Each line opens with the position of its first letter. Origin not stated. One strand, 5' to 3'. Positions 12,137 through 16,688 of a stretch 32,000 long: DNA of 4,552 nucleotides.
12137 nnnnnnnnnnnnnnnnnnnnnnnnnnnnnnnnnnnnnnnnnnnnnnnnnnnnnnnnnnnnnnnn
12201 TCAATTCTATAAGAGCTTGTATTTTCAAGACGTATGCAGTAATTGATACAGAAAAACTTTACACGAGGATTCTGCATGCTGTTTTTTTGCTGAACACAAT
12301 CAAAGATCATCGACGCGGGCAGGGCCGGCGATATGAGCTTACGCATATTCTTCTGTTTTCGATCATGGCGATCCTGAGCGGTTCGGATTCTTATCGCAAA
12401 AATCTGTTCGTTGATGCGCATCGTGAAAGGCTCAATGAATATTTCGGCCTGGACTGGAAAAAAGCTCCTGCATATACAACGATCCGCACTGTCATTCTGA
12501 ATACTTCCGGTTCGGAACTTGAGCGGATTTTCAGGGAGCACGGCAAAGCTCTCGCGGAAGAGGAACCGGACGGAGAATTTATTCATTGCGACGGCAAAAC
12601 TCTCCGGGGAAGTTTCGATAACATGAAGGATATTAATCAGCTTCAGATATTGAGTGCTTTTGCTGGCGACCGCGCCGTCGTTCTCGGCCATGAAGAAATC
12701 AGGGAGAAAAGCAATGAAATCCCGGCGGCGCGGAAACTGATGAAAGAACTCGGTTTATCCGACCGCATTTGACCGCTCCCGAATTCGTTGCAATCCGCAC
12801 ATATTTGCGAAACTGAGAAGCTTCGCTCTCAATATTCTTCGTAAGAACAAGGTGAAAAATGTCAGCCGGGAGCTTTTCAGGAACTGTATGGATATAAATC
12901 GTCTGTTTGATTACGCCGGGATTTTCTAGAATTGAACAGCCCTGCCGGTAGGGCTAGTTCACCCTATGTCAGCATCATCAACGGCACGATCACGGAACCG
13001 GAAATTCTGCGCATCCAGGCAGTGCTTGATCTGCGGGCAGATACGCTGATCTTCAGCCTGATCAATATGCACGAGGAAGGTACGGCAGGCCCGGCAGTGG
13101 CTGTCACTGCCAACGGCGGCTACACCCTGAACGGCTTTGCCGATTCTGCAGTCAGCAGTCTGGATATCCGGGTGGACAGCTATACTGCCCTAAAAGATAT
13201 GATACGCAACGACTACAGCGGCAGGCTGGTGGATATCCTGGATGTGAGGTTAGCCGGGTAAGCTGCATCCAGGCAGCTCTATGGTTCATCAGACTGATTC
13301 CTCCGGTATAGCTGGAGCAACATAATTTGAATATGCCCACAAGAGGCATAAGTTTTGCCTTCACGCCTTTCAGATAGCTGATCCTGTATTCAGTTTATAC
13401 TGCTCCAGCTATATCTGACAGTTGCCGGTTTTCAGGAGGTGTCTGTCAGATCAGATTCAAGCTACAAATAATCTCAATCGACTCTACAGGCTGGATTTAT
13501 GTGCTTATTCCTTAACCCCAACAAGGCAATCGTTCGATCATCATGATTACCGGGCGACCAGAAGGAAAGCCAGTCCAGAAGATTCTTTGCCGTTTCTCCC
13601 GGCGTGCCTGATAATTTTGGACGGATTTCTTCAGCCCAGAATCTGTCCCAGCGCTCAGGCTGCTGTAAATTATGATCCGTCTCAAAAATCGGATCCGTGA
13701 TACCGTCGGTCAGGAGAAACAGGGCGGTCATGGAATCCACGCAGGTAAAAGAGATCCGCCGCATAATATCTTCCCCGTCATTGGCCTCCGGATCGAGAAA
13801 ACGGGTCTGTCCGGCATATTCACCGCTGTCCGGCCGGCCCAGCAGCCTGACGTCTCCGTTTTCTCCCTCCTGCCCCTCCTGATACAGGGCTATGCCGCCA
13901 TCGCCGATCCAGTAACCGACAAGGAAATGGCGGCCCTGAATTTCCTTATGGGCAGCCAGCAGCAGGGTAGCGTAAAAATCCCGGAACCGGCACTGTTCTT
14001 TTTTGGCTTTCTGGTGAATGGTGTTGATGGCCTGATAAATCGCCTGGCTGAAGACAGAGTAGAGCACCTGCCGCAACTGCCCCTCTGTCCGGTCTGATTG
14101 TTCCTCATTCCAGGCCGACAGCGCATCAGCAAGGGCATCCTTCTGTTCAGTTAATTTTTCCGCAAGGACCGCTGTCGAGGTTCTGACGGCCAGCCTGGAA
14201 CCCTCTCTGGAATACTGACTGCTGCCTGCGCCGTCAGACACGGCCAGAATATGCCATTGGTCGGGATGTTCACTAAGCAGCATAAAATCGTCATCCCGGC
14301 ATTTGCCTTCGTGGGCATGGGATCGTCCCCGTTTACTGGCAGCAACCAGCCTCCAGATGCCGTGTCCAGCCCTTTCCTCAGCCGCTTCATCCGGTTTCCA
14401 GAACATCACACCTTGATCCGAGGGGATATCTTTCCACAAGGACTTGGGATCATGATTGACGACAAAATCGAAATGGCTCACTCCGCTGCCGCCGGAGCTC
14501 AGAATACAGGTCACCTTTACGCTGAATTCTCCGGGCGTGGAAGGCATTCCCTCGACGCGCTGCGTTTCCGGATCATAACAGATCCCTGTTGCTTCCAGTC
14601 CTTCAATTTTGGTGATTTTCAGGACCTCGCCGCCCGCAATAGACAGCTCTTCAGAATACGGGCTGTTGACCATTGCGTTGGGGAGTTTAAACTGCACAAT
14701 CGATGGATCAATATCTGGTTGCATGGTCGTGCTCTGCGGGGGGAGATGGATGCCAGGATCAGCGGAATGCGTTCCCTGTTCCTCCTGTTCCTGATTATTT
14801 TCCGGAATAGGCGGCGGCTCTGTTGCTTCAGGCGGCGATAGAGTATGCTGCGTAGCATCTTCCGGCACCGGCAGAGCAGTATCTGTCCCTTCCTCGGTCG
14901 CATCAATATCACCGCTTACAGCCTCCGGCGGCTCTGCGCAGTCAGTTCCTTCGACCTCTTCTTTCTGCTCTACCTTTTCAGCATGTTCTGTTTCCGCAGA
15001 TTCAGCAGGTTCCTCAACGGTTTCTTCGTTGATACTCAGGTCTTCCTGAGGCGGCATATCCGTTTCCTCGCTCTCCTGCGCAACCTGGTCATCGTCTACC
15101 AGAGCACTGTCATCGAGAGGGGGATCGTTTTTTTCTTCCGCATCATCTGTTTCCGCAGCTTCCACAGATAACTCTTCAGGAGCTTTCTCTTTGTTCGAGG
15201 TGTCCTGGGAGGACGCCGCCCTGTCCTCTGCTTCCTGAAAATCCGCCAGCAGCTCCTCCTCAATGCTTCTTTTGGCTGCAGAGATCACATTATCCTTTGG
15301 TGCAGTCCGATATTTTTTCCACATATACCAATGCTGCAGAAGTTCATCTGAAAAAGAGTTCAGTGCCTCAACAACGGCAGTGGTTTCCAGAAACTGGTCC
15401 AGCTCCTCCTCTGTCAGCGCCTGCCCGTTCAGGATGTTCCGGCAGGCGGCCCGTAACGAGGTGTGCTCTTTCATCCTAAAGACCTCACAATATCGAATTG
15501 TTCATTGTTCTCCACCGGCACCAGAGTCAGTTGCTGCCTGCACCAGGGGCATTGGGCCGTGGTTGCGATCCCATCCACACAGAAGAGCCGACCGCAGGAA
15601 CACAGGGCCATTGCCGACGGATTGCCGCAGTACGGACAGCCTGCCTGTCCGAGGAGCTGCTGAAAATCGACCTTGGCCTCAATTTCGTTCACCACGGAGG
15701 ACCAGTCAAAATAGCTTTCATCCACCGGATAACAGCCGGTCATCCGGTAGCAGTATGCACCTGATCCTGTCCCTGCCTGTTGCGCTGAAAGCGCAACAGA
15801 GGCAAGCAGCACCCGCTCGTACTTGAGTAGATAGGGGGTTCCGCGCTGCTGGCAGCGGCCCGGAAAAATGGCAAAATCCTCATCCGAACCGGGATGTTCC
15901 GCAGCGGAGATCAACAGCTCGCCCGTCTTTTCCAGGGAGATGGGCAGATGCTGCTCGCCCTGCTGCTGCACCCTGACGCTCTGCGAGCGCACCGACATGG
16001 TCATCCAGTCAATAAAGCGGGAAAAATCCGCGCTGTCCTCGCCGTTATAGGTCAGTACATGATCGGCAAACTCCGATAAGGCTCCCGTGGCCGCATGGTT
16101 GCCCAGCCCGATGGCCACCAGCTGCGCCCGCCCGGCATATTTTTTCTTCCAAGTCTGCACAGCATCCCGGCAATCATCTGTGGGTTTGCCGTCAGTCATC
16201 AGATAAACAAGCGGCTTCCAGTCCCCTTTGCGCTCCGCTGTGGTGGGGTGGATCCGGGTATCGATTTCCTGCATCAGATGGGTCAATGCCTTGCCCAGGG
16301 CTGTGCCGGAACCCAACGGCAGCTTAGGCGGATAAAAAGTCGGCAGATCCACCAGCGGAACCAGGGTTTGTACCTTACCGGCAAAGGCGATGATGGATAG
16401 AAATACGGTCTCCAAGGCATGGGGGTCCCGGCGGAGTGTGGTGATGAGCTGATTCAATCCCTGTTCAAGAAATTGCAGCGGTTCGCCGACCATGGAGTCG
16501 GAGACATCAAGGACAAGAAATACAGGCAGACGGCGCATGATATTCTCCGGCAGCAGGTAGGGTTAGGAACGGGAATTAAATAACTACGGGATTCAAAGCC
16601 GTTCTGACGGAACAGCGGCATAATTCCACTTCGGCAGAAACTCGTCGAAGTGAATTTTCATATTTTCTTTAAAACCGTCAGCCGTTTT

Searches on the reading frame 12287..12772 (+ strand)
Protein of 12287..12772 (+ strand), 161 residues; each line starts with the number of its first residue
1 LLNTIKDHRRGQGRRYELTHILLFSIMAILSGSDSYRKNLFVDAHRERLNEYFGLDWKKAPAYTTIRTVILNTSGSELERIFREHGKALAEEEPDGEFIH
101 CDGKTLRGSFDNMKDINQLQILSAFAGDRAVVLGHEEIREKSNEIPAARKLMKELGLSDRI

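Call 11: search_protein_families(library=pfam, proteins=[window:12287-12772:+], max_evalue=0.01)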
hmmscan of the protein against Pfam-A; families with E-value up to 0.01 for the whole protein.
window:12287-12772:+ (161 aa): 1 family
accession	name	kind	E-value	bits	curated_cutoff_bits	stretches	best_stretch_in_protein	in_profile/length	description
PF13808.11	DDE_Tnp_1_assoc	-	4.7e-16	59.1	32.3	1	2-84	4-86/88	DDE_Tnp_1-associated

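Call 59: search_protein_families(library=ncbifam, proteins=[window:12287-12772:+], max_evalue=0.01)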
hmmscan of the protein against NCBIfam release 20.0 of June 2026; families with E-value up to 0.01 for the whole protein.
window:12287-12772:+ (161 aa): 1 family
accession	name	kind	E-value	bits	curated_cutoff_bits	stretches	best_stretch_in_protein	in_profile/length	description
NF033564.0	transpos_ISAs1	equivalog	8.4e-24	84.3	70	1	21-160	1-139/314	ISAs1 family transposase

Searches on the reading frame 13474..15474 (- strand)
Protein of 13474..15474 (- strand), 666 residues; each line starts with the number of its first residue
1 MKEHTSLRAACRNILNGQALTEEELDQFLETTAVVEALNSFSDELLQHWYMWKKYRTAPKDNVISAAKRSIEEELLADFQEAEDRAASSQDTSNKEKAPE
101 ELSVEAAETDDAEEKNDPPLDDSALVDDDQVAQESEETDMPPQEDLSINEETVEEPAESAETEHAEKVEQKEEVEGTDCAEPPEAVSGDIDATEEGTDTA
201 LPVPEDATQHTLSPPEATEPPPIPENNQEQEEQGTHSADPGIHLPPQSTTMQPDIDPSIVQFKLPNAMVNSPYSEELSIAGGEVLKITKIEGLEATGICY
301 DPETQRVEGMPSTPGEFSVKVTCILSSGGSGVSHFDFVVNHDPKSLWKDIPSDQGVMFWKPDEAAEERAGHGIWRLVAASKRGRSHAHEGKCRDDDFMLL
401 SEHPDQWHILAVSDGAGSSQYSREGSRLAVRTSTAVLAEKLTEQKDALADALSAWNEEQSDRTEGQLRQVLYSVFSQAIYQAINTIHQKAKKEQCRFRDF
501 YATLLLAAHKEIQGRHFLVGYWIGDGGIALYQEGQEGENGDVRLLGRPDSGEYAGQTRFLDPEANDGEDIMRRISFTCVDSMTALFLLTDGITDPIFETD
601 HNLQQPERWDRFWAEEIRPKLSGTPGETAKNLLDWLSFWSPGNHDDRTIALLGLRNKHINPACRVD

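Call 7: search_protein_families(library=pfam, proteins=[window:13474-15474:-], max_evalue=0.01)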
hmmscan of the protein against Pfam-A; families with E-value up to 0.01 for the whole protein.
window:13474-15474:- (666 aa): 1 family
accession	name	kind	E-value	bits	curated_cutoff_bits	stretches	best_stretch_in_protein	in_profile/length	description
PF13672.11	PP2C_2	-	2.3e-37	129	24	1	382-636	1-208/209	Protein phosphatase 2C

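Call 73: list_cluster_members(proteins=[P0009, window:13474-15474:-, window:17116-18681:-])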
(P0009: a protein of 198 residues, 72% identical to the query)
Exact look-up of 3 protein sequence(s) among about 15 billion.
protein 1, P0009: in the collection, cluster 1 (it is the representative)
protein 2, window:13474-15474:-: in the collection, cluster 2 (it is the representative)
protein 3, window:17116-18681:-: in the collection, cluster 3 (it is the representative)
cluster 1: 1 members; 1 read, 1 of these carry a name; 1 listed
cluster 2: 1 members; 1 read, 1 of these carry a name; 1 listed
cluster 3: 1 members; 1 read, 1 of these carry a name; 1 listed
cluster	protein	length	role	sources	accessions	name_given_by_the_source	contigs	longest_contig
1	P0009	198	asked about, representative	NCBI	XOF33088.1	MAG: hypothetical protein ACL93V_13890 [Candidatus Electrothrix sp. YB6]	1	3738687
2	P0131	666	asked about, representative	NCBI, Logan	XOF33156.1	MAG: protein phosphatase 2C domain-containing protein [Candidatus Electrothrix sp. YB6]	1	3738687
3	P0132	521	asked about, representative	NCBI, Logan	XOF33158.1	MAG: ribonuclease Y [Candidatus Electrothrix sp. YB6]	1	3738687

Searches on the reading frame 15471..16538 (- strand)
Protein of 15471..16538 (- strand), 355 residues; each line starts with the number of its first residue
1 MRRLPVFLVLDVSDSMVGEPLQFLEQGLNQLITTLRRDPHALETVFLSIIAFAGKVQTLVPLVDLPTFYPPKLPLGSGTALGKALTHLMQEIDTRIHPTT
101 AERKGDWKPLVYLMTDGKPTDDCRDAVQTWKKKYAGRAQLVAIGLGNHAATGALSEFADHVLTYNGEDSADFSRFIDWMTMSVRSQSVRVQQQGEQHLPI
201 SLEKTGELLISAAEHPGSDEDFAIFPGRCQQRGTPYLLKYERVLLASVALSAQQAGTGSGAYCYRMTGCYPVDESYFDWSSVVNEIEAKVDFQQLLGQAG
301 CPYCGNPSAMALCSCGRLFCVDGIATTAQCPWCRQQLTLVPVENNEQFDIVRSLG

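Call 7: search_protein_families(library=pfam, proteins=[window:15471-16538:-], max_evalue=0.01)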
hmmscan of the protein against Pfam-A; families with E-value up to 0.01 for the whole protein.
window:15471-16538:- (355 aa): 3 families
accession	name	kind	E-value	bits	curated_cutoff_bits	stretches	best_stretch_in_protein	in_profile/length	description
PF15616.11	TerY_C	-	4e-36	124.4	28.4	1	219-355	1-129/129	TerY-C metal binding domain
PF00092.34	VWA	-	2.1e-09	38.3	23.8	1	6-159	2-152/174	von Willebrand factor type A domain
PF13519.12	VWA_2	-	6.1e-05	24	27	1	7-117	2-106/107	von Willebrand factor type A domain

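Call 43: find_encoding_contigs(protein=window:15471-16538:-, flank=10000, max_places=4)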
Protein window:15471-16538:- (355 aa): 1 contig read that carries it; 1 place shown.
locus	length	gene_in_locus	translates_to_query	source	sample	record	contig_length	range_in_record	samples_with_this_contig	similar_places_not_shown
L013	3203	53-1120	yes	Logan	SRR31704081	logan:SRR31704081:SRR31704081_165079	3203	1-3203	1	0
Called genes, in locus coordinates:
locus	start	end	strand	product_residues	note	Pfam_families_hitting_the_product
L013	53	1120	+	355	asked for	PF00092:VWA, PF15616:TerY_C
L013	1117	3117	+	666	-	PF13672:PP2C_2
